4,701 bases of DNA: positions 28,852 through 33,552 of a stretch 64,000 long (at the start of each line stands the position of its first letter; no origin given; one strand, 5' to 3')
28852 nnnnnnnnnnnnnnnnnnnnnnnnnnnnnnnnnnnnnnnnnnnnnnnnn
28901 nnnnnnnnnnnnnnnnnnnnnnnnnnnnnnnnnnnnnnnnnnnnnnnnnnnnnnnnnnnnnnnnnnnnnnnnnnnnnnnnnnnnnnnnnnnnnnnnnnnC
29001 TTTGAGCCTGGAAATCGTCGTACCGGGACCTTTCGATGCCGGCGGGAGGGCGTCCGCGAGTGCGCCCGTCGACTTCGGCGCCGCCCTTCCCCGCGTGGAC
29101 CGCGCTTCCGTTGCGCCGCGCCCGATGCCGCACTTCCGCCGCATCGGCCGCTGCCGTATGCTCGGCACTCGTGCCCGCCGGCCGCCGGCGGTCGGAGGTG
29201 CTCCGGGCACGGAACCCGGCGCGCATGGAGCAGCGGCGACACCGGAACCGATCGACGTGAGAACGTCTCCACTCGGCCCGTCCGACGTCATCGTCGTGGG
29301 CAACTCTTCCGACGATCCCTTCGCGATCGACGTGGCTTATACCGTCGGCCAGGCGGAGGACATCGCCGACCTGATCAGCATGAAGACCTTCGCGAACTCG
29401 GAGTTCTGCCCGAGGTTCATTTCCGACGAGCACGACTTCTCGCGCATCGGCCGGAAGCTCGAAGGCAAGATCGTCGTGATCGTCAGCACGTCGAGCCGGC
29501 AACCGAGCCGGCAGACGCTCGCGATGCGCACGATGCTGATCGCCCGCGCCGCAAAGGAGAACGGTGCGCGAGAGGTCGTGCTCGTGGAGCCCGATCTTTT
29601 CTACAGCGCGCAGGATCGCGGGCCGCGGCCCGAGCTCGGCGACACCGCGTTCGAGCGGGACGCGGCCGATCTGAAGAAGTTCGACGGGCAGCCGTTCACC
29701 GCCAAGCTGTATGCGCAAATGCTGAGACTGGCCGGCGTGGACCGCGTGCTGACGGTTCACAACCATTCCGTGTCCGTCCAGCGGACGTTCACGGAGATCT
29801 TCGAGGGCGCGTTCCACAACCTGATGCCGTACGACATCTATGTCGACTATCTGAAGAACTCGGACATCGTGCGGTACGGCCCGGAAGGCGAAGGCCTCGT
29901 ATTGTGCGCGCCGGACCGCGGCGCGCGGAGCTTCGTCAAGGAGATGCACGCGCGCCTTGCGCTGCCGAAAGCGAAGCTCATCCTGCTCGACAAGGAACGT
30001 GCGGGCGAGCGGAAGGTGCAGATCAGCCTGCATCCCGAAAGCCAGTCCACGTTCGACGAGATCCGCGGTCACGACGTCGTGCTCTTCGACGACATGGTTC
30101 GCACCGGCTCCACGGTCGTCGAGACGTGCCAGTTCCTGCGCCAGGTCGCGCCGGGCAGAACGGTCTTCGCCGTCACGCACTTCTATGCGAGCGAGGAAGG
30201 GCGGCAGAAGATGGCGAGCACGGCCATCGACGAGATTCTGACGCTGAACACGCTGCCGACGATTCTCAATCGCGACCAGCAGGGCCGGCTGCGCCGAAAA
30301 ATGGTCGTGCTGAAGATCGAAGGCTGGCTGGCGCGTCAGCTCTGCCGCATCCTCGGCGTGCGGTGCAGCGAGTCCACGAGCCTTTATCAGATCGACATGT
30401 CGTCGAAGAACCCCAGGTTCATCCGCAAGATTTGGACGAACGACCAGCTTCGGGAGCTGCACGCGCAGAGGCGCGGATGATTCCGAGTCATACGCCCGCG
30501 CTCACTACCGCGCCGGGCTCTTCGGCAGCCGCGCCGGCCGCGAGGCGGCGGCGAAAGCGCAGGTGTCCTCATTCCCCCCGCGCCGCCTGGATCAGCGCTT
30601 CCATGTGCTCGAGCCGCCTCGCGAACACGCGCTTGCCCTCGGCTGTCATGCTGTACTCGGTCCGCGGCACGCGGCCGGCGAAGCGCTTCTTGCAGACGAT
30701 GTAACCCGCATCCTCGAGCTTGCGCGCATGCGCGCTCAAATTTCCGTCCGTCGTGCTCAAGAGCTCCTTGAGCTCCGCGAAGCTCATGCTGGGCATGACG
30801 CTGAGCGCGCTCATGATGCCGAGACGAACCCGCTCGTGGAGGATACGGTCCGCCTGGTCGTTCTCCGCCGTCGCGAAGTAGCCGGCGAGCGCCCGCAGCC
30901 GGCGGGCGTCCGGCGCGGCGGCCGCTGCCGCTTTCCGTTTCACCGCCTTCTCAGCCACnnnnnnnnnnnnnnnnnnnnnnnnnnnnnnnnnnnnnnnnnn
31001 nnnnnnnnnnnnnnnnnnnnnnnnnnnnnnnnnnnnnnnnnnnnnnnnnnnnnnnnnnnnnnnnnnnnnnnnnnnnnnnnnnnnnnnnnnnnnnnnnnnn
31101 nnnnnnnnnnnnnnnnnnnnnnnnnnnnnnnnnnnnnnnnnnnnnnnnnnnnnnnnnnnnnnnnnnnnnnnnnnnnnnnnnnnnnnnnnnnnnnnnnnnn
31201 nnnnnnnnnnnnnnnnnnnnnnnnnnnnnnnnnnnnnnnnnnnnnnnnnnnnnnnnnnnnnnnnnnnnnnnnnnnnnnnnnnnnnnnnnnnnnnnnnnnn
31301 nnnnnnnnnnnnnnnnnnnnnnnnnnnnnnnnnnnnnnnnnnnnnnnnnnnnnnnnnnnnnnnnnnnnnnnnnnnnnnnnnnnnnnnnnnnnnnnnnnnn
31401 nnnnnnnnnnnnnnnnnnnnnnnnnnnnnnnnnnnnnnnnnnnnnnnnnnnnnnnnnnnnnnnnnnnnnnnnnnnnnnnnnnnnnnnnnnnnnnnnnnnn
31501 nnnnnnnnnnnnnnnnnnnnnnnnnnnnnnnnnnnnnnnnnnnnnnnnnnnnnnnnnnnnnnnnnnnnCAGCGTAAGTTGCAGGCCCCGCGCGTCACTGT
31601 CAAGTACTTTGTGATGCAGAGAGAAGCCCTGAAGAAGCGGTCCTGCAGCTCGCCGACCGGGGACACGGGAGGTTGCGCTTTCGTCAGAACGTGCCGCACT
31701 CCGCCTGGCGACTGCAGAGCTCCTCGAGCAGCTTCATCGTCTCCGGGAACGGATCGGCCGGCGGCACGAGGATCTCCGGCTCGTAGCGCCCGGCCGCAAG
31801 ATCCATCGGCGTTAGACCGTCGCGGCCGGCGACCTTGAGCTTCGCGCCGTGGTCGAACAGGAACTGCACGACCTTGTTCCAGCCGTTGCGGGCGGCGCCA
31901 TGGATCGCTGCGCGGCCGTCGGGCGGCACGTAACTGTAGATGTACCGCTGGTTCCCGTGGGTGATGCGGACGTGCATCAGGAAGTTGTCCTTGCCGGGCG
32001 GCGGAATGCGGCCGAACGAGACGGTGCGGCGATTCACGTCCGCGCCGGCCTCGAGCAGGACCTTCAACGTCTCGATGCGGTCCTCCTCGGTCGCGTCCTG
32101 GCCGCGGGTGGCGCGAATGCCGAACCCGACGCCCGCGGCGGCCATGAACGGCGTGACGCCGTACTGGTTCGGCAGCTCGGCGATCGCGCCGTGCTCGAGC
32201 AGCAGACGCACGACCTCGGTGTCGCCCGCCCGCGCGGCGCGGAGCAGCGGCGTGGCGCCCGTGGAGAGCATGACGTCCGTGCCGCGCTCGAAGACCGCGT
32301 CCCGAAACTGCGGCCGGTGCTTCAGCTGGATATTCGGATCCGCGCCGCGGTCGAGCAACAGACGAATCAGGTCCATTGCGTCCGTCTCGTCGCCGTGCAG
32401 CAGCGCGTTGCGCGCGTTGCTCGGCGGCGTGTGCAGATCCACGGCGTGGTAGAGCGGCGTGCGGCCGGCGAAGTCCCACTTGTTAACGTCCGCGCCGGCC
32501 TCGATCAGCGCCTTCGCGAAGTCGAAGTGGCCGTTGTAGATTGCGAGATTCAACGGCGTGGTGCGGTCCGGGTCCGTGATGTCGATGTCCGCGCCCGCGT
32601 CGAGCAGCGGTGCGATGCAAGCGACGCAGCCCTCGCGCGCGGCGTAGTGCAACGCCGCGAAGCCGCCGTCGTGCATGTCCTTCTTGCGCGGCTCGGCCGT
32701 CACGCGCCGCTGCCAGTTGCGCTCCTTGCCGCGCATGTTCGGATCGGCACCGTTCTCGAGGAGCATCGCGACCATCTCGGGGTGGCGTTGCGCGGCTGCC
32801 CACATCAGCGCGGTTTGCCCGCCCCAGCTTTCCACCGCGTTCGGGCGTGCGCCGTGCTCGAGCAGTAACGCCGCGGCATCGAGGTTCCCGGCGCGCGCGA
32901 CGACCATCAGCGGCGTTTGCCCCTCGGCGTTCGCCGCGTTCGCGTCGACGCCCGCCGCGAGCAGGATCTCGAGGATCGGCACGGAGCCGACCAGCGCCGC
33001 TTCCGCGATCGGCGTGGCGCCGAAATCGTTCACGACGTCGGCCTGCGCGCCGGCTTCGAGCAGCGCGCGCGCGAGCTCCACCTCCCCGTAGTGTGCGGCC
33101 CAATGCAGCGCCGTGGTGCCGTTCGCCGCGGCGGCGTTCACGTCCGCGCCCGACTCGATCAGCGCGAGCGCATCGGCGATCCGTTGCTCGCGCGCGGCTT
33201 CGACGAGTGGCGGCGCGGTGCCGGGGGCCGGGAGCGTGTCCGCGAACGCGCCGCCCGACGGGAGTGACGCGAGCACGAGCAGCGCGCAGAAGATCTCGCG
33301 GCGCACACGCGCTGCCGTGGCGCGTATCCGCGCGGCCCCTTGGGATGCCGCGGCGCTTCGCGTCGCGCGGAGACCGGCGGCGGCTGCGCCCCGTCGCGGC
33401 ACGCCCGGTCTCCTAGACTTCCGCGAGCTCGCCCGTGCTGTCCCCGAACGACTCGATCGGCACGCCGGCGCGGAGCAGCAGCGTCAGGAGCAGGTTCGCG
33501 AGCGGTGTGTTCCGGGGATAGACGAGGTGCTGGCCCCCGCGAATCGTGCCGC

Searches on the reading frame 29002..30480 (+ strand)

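Call 69: search_protein_families(library=pfam, proteins=[window:29002-30480:+], max_evalue=0.001)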
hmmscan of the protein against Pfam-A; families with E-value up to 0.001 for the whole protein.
window:29002-30480:+ (492 aa): 4 families
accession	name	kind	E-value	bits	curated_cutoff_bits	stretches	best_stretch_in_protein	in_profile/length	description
PF00156.33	Pribosyltran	-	5.3e-12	45.8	26.3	1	297-404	29-135/158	Phosphoribosyl transferase domain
PF13793.12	Pribosyltran_N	-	1.5e-08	35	25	1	119-208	14-98/117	N-terminal domain of ribose phosphate pyrophosphokinase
PF14572.12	Pribosyl_synth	-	0.00038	20.9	27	1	353-430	80-157/184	Phosphoribosyl synthetase-associated domain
PF15609.12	PRTase_2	-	0.00085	19.3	28.8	0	343-400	108-163/188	Phosphoribosyl transferase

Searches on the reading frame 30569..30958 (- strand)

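Call 69: search_protein_families(library=pfam, proteins=[window:30569-30958:-], max_evalue=0.001)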
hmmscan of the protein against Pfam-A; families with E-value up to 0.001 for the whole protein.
window:30569-30958:- (129 aa): 7 families
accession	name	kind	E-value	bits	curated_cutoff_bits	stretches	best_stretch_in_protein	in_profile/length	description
PF13601.12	HTH_34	-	7.3e-27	93.8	27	1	44-123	1-80/80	Winged helix DNA-binding domain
PF01022.26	HTH_5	-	3.8e-05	23.9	22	1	45-87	4-45/47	Bacterial regulatory protein, arsR family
PF01047.28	MarR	-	6.5e-05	23.2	24.6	1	47-87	7-47/59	MarR family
PF12840.13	HTH_20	-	0.00033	21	27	1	41-85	3-46/51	Helix-turn-helix domain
PF12802.13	MarR_2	-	0.00045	20.8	27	1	46-88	8-51/61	MarR family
PF13412.12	HTH_24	-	0.00063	19.7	21.9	0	45-87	5-47/48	Winged helix-turn-helix DNA-binding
PF01638.23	HxlR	-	0.00067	19.9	20.8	1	56-123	17-83/91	HxlR-like helix-turn-helix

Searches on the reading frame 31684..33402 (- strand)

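Call 69: search_protein_families(library=pfam, proteins=[window:31684-33402:-], max_evalue=0.001)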
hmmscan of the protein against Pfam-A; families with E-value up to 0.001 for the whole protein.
window:31684-33402:- (572 aa): 7 families
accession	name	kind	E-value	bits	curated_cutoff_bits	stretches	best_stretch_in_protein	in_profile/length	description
PF12796.13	Ank_2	-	6.5e-68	225.8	27.3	5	135-223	4-88/90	Ankyrin repeats (3 copies)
PF00023.36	Ank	-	3.2e-63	206.5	21.1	6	195-225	2-32/33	Ankyrin repeat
PF13637.12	Ank_4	-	1.1e-52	175.3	22.7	4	251-300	1-50/50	Ankyrin repeats (many copies)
PF13606.12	Ank_3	-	3.9e-49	158.6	22.3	2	195-223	2-30/30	Ankyrin repeat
PF13857.12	Ank_5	-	1.3e-41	140.6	27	5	147-199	1-53/56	Ankyrin repeats (many copies)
PF24521.3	Ank_KRIT1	-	3.2e-11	43.6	80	0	96-183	19-107/149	KRIT1 ankyrin-repeats domain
PF23745.1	ANK_LRRK2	-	1.9e-08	34.7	27.5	0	135-216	38-114/130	LRRK2 ANK repeat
